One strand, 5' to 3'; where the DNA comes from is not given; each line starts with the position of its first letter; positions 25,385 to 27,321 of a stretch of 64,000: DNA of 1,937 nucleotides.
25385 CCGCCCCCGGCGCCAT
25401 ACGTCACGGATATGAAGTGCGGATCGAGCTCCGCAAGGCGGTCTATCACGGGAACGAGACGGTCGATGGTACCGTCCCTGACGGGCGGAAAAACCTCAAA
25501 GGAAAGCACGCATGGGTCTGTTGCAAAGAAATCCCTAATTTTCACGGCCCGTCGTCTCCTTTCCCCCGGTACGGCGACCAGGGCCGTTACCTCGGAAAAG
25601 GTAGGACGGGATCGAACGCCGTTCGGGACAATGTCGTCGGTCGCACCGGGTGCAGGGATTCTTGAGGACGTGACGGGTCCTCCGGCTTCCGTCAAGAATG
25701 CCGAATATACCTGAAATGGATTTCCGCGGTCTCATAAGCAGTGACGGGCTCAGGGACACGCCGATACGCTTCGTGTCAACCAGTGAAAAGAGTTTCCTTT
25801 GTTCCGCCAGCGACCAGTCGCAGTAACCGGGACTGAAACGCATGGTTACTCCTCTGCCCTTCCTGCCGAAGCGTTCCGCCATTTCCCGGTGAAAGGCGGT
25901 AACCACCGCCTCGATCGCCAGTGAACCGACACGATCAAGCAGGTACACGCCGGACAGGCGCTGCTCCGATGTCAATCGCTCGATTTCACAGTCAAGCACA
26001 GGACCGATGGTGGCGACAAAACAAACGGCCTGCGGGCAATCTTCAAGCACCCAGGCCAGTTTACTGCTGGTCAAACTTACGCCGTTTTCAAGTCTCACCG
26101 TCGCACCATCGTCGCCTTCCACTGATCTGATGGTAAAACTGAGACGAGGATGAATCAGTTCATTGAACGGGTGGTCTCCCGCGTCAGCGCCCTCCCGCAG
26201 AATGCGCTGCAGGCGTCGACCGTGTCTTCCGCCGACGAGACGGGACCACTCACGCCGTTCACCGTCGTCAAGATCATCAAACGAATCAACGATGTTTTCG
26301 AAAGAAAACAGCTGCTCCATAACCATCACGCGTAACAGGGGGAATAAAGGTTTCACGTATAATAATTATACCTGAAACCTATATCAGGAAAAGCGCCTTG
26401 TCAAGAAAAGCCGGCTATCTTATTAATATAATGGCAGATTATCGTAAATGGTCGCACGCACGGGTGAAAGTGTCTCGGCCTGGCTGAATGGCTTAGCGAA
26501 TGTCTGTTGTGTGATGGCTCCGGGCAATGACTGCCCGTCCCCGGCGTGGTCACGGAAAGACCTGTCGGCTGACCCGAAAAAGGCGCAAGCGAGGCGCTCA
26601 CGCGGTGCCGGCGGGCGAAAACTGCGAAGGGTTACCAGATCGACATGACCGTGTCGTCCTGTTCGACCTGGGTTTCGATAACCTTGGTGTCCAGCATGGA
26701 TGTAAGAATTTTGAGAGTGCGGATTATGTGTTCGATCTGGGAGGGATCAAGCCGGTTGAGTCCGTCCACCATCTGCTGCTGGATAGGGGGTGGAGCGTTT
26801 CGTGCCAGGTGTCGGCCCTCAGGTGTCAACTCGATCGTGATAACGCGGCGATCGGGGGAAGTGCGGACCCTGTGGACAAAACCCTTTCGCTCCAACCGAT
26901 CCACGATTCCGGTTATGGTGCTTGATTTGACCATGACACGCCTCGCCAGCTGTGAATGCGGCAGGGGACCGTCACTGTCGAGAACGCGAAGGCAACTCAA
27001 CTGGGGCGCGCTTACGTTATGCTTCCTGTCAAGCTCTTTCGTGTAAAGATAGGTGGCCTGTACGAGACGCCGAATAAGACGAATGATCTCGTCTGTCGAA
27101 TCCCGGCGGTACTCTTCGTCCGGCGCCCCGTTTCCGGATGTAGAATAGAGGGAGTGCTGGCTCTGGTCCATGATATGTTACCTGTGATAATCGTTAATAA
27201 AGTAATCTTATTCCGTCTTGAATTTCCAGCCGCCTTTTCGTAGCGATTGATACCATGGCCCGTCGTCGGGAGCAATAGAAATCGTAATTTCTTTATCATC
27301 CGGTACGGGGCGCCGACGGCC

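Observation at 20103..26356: Corrinoid methyltransferase operon with two diverged non-pyrrolysine MttB paralogs, one corrinoid protein, a methyl-THF methyltransferase and MetF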

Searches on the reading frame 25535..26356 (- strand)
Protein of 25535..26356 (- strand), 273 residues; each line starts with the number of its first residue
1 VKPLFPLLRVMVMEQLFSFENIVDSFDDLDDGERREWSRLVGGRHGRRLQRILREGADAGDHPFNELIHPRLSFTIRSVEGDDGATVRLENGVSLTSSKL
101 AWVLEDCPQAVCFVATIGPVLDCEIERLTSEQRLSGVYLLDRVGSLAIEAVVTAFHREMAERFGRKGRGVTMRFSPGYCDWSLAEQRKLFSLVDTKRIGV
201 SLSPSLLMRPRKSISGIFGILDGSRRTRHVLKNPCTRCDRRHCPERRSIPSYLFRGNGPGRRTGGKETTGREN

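Call 3: search_protein_families(library=pfam, proteins=[window:25535-26356:-])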
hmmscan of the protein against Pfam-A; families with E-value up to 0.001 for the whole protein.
window:25535-26356:- (273 aa): 1 family
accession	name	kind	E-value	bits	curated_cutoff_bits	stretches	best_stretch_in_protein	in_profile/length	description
PF02965.22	Met_synt_B12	-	3.8e-06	27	25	1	171-218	197-246/273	Vitamin B12 dependent methionine synthase, activation domain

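Call 4: search_protein_families(library=ncbifam, proteins=[window:25535-26356:-])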
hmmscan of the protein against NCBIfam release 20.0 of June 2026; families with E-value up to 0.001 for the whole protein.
window:25535-26356:- (273 aa): 1 family
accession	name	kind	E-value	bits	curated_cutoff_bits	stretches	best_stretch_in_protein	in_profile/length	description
TIGR02082.1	metH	equivalog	3.2e-05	21.7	1010.85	1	171-218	1123-1171/1182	methionine synthase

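Call 43: search_protein_families(library=pfam, proteins=[window:25535-26326:-], max_evalue=0.01)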
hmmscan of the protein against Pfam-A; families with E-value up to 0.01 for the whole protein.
window:25535-26326:- (263 aa): 1 family
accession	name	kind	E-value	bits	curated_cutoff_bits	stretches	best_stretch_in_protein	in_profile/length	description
PF02965.22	Met_synt_B12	-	3.6e-06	27.1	25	1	161-208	197-246/273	Vitamin B12 dependent methionine synthase, activation domain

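Call 47: search_solved_structures(query=A2, max_evalue=1, show_alignments=1)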
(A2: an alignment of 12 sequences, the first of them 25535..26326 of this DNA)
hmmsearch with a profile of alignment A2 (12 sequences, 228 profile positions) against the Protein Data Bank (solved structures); distinct sequences matched with E-value up to 1: 9.
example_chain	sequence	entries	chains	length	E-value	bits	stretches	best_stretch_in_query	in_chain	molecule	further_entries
1j6r_A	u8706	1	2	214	5.2e-16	61.8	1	73-207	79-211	METHIONINE SYNTHASE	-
8g3h_A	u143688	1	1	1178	0.0041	19.6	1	96-199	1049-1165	Methionine synthase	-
1msk_A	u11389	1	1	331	0.15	14.5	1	95-198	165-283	COBALAMIN-DEPENDENT METHIONINE SYNTHASE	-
6bdy_A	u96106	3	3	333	0.15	14.5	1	95-198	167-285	Methionine synthase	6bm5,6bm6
8ssd_A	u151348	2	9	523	0.17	14.3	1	97-199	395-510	Methionine synthase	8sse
2o2k_A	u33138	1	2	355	0.24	13.9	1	111-199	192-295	Methionine synthase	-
1k7y_A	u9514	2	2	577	0.45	12.9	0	95-198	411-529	methionine synthase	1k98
3bul_A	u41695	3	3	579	0.46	12.9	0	95-198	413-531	Methionine synthase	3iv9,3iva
8ssc_A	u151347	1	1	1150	0.64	12.5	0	97-199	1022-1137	Methionine synthase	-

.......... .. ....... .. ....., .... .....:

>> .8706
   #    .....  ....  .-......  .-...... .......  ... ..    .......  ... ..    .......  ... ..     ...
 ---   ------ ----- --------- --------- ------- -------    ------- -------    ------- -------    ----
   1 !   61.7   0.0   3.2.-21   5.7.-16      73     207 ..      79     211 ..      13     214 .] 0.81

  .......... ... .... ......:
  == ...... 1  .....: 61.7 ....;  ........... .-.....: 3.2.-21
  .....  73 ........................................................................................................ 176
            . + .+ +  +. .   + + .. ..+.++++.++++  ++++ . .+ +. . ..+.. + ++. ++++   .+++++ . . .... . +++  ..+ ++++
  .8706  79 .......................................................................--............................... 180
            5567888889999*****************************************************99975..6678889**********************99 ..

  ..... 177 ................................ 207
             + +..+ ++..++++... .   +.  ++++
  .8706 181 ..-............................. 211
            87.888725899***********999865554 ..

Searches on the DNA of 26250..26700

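Call 70: search_rna_families(source=window, start=26250, end=26700, threshold=evalue, max_evalue=1)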
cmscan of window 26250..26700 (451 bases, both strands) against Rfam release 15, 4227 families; matches with E-value up to 1: 0.
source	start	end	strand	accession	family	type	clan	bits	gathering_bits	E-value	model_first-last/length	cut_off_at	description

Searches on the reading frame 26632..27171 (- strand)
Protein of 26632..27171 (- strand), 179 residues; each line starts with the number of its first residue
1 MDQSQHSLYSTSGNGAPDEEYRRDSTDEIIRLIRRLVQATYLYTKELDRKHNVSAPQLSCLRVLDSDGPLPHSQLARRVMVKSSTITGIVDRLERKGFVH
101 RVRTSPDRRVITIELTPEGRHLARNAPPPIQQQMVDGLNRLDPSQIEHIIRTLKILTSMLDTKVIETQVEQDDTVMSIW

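Call 3: search_protein_families(library=pfam, proteins=[window:26632-27171:-])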
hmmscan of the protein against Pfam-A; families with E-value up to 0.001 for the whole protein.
window:26632-27171:- (179 aa): 7 families
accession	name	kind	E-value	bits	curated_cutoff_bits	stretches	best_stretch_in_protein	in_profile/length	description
PF01047.28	MarR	-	4.5e-16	58.9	24.6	1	54-110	2-58/59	MarR family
PF12802.13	MarR_2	-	3.5e-09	37.1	27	1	51-109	1-60/61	MarR family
PF22381.2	Staph_reg_Sar_Rot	-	8.9e-09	35.8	27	1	45-122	4-81/85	Transcriptional regulator SarA/Rot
PF13463.12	HTH_27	-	3e-07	31.1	22.2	1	54-119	2-68/68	Winged helix DNA-binding domain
PF13412.12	HTH_24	-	5.4e-05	23.1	21.9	1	61-99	9-47/48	Winged helix-turn-helix DNA-binding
PF01325.25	Fe_dep_repress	-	0.0002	21.9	26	1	64-101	17-54/60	Iron dependent repressor, N-terminal DNA binding domain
PF01978.25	TrmB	-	0.00039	20.6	25.6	1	62-106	15-59/68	Sugar-specific transcriptional regulator TrmB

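Call 4: search_protein_families(library=ncbifam, proteins=[window:26632-27171:-])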
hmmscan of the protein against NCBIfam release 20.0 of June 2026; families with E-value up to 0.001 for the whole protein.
window:26632-27171:- (179 aa): 15 families
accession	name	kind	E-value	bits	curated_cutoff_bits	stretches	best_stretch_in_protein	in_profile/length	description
TIGR02337.1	HpaR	equivalog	6e-15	55.2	121.2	1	49-153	22-126/130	homoprotocatechuate degradation operon regulator HpaR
NF050133.1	TransRegFabT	equivalog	3.4e-13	50.1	200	1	60-161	34-135/138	fatty acid biosynthesis transcriptional regulator FabT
NF052438.1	TransRegRv0880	equivalog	2e-12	47.2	220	1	49-162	28-141/143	Rv0880 family HTH-type transcriptional regulator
NF041230.1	BagL_FevM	exception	1.3e-11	44.8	230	1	30-158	17-143/145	MarR family transcriptional regulator BagL/FevM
NF053777.1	Saro0803TransReg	equivalog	4.6e-11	42.6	200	1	29-153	10-135/140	Saro_0803 family transcriptional regulator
NF052638.1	TransRegOhrRVib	equivalog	8.9e-10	38.4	200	1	60-127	42-109/141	transcriptional regulator OhrR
NF008122.0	PRK10870.1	equivalog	5e-08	32.9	157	1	84-159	86-165/176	transcriptional repressor MprA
NF045593.1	bilirub_TF_BilQ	equivalog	6.3e-07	29.2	125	1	73-154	48-129/135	bilirubin utilization transcriptional regulator BilQ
NF008565.1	PRK11512.1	equivalog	5e-06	26.6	240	1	38-134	23-119/144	multiple antibiotic resistance transcriptional regulator MarR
NF002926.0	PRK03573.1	equivalog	5.1e-06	26.5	120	1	30-155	13-132/144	transcriptional regulator SlyA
TIGR01889.1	Staph_reg_Sar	paralog_domain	6.3e-06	26.5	62.6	1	40-120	10-94/109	staphylococcal accessory regulator family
NF053814.1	teico_TcaR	equivalog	6.7e-06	26.2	170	1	44-160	27-145/151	MarR family transcriptional regulator TcaR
NF038251.1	AdcR_fam_Zn_TF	equivalog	7.3e-05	23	175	1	66-124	46-104/143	zinc-dependent MarR family transcriptional regulator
NF047395.1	TransRegLtdR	equivalog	8.2e-05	22.4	250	1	27-130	25-126/166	transcriptional regulator LdtR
TIGR01884.1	cas_HTH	subfamily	0.00054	19.4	60.2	1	53-111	140-197/202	CRISPR-associated CARF protein Csa3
